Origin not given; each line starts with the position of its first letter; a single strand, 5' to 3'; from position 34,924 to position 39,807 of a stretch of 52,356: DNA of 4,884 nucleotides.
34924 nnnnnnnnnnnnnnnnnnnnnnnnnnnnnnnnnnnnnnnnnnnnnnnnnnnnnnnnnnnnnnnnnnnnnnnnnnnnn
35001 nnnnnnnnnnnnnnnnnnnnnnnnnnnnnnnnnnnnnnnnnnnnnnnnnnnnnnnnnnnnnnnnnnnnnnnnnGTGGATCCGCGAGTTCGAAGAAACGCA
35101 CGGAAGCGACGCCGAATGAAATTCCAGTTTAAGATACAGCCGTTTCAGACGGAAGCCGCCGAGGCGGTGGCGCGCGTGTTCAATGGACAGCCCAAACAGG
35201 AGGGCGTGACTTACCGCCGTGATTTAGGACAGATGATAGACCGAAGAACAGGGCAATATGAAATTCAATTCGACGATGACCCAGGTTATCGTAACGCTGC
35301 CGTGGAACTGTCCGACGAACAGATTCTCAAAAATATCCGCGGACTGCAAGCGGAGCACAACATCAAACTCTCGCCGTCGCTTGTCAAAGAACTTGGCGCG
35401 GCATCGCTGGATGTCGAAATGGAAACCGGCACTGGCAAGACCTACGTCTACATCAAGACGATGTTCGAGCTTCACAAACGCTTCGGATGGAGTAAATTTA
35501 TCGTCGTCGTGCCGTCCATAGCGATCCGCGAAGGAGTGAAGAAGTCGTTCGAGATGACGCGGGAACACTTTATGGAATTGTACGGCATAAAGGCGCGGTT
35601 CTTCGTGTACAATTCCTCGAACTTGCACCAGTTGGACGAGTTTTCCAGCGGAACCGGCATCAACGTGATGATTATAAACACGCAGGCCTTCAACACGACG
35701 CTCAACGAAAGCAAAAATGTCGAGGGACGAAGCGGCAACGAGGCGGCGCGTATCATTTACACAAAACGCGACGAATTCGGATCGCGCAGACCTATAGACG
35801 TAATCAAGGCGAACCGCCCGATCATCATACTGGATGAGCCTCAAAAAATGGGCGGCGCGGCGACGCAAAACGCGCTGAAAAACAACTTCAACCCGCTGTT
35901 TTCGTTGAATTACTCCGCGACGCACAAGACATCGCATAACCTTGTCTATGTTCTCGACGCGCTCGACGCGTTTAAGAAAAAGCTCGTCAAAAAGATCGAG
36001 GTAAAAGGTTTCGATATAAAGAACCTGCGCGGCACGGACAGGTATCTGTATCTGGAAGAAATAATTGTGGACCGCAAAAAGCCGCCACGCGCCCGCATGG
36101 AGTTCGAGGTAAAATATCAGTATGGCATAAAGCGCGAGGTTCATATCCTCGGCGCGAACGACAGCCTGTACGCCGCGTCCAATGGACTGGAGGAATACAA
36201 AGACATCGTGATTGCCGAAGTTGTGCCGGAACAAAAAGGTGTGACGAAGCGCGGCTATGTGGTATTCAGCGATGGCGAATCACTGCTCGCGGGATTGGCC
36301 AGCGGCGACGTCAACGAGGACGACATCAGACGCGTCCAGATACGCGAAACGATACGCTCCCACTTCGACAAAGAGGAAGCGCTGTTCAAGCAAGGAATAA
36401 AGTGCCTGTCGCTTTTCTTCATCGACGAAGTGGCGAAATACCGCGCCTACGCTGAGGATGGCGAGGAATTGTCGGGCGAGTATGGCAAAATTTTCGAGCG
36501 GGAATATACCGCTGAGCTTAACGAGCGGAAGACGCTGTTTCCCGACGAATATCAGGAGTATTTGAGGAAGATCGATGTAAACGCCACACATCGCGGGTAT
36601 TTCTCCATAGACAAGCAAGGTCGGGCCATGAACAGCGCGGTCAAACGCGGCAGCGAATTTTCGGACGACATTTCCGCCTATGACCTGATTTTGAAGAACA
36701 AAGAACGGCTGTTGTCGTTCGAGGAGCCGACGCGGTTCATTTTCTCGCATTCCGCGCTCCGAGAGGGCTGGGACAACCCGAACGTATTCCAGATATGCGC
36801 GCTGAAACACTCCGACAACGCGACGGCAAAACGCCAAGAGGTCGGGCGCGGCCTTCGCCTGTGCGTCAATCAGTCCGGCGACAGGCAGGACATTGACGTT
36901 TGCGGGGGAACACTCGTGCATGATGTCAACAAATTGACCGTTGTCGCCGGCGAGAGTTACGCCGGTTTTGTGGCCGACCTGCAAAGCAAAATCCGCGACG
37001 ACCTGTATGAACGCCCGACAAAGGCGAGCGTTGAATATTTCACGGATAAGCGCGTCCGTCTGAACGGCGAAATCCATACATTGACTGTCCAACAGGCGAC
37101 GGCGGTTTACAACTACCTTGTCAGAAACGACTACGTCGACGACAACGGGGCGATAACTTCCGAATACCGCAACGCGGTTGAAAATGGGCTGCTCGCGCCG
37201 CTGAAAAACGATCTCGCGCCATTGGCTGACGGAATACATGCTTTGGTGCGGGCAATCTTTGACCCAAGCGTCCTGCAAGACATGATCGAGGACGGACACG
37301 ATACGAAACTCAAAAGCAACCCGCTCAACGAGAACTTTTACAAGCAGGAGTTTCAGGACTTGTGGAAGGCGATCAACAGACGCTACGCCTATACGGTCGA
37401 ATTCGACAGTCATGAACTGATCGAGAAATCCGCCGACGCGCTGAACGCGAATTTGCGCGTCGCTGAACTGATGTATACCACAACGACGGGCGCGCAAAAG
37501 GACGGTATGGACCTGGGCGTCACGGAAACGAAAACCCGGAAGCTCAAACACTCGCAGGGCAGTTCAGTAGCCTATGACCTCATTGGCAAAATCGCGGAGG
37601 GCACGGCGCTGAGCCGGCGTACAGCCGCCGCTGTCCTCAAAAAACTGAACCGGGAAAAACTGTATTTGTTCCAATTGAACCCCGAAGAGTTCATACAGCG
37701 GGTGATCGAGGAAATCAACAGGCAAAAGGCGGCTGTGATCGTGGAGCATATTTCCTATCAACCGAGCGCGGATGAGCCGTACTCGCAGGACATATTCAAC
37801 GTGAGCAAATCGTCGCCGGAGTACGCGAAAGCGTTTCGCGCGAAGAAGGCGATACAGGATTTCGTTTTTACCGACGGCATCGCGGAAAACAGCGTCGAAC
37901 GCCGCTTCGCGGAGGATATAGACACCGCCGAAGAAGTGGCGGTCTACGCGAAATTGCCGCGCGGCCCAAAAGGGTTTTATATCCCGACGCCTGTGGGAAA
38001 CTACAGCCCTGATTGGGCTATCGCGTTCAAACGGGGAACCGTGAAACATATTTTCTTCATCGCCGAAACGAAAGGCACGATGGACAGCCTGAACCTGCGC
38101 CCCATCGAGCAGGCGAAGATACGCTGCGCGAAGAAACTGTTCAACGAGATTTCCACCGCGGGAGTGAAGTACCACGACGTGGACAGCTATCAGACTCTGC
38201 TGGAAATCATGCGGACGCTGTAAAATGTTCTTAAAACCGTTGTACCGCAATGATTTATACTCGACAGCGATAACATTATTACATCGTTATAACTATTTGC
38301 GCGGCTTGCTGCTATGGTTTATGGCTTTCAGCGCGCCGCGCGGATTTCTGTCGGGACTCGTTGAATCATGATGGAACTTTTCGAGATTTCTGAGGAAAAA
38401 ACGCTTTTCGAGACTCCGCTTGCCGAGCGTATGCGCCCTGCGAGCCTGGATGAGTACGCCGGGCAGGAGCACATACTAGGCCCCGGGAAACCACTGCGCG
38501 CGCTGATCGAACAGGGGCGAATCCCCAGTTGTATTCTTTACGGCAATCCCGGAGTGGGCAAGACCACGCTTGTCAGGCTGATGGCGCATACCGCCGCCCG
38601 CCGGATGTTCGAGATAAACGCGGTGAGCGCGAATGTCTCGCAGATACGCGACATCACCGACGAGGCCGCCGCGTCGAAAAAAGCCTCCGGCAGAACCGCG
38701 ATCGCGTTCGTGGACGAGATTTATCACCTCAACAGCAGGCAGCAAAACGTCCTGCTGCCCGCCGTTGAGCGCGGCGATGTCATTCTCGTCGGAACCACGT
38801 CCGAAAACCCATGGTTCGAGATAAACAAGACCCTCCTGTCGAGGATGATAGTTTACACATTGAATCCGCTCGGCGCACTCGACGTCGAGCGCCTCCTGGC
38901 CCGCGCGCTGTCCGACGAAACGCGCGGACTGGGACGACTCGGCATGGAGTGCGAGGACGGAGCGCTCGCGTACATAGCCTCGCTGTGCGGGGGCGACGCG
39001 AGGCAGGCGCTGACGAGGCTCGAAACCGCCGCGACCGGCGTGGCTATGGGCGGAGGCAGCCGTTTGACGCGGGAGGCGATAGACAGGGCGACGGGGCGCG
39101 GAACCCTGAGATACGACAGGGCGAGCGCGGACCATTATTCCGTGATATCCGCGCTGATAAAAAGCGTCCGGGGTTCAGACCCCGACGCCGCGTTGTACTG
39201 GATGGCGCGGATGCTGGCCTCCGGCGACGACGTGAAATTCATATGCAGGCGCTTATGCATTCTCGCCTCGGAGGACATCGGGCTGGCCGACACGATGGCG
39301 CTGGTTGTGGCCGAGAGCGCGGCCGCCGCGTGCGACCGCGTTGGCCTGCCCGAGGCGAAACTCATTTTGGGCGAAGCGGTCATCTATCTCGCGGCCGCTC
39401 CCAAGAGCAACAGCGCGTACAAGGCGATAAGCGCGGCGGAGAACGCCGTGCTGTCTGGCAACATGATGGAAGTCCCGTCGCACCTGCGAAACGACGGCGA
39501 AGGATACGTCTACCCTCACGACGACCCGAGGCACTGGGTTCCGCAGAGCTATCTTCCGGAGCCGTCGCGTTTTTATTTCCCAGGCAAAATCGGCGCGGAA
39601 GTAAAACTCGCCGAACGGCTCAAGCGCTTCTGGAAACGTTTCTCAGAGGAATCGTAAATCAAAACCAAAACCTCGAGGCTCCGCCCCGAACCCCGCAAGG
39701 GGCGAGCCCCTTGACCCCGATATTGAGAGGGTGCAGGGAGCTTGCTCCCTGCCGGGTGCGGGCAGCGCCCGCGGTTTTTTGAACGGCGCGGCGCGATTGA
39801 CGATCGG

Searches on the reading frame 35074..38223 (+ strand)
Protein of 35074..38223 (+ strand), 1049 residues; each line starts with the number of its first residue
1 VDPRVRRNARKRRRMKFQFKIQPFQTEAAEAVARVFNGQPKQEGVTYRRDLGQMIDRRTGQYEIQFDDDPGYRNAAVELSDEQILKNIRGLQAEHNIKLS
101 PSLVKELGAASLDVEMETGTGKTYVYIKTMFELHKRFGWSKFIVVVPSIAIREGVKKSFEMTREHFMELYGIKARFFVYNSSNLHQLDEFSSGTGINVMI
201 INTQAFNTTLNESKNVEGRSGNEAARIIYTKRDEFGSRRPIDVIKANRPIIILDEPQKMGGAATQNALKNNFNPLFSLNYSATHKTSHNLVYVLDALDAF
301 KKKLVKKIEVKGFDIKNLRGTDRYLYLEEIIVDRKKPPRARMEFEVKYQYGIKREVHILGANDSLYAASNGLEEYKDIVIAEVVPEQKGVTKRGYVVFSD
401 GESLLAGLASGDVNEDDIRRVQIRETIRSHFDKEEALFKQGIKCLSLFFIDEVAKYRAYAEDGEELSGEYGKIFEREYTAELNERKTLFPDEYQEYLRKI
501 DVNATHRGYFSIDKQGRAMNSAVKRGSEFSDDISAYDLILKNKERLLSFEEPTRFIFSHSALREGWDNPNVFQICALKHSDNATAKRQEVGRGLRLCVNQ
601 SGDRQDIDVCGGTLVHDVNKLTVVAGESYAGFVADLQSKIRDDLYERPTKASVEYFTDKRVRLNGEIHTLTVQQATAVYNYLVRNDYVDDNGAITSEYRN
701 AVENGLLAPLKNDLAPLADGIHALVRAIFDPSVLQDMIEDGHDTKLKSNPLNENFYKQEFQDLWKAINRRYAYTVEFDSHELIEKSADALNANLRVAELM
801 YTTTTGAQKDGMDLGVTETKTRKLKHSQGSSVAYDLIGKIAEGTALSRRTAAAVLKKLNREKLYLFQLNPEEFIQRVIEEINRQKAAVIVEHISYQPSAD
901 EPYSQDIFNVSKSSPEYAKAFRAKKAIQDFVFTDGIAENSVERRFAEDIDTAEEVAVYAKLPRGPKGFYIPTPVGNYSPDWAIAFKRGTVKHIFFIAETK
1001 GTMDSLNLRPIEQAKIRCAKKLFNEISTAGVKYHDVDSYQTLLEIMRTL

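Call 21: search_protein_families(library=pfam, proteins=[window:35074-38223:+], max_evalue=5)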
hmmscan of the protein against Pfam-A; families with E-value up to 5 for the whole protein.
window:35074-38223:+ (1049 aa): 5 families
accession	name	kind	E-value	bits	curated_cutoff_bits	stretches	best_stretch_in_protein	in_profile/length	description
PF19778.5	RE_endonuc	-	9.8e-28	96.6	23.4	1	931-1037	4-106/108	Endonuclease domain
PF04851.21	ResIII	-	4.2e-14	53.2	22.5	1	113-284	27-162/164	Type III restriction enzyme, res subunit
PF00270.35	DEAD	-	1.8e-06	28.2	26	1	114-217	19-110/167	DEAD/DEAH box helicase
PF03374.19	ANT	-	0.11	13.3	25.3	1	783-831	33-85/108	Phage antirepressor protein KilAC domain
PF09066.15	B2-adapt-app_C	-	0.16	12.4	22.6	1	754-809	5-59/112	Beta2-adaptin appendage, C-terminal sub-domain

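Call 77: search_protein_families(library=padloc, proteins=[window:35074-38223:+], max_evalue=0.00001)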
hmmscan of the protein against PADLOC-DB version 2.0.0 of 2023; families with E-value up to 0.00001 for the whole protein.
window:35074-38223:+ (1049 aa): 4 families
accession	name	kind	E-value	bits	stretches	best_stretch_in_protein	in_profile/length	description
PDLC03647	REase_III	-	1.9e-278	924.7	1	15-1045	1-985/989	Type III restriction enzyme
PDLC03649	REase_III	-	1.4e-96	322.4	1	62-1047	29-968/973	Type III restriction enzyme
PDLC03653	REase_III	-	3.4e-08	30.1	0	544-626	417-498/883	Type III restriction enzyme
PDLC03650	REase_III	-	4.7e-06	23.3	0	552-599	377-424/898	Type III restriction enzyme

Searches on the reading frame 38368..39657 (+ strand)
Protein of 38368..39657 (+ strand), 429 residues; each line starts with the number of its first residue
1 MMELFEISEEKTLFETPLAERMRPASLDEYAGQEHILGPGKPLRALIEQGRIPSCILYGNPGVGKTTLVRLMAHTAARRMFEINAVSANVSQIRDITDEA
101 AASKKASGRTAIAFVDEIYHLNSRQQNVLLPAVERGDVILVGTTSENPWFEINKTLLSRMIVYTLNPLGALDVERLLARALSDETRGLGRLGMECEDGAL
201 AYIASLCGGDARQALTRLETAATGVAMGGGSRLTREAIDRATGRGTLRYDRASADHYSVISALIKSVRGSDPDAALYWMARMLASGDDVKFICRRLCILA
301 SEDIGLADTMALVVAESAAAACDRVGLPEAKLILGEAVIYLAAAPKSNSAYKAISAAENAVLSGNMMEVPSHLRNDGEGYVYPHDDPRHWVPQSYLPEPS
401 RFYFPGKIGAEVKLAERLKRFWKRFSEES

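Call 21: search_protein_families(library=pfam, proteins=[window:38368-39657:+], max_evalue=5)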
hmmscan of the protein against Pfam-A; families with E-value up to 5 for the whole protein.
window:38368-39657:+ (429 aa): 38 families (the best 25 are shown)
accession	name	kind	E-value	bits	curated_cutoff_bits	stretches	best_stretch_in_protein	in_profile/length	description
PF12002.13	MgsA_C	-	2.6e-57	193.8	27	1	269-421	1-166/167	MgsA AAA+ ATPase C terminal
PF16193.11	AAA_assoc_2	-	2.4e-20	73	34.3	1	192-268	4-81/81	AAA C-terminal domain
PF00004.35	AAA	-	1.6e-13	51.7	21.2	1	56-160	2-123/131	ATPase family associated with various cellular activities (AAA)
PF05496.18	RuvB_N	-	8.4e-10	39.1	27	1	22-141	1-117/159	Holliday junction DNA helicase RuvB P-loop domain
PF07728.20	AAA_5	-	5.3e-08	33.4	22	1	55-175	2-130/139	AAA domain (dynein-related subfamily)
PF13191.12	AAA_16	-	6.5e-07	30.4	32.6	1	48-88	20-63/167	AAA ATPase domain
PF13173.12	AAA_14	-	1e-06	29.2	27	1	55-168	5-123/129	AAA domain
PF20720.3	nSTAND3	-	1.2e-05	25.5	27.2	1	55-100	20-64/155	Novel STAND NTPase 3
PF13245.12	AAA_19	-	6.5e-05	23.6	25.1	2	53-86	12-47/134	AAA domain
PF13401.12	AAA_22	-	0.0009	20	27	1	55-89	8-45/130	AAA domain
PF22703.2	Cdc6_lid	-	0.0011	19.2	27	1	196-241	18-66/68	Cdc6 AAA+ ATPase-type lid domain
PF13604.12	AAA_30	-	0.0018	18.5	27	1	55-143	21-124/191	AAA domain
PF00158.32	Sigma54_activat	-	0.0018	18.4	20.2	1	102-146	81-130/168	Sigma-54 interaction domain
PF13481.12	AAA_25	-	0.0022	18.1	27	1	36-78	15-59/195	AAA domain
PF07726.17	AAA_3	-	0.0035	17.7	27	1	55-146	2-99/131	ATPase family associated with various cellular activities (AAA)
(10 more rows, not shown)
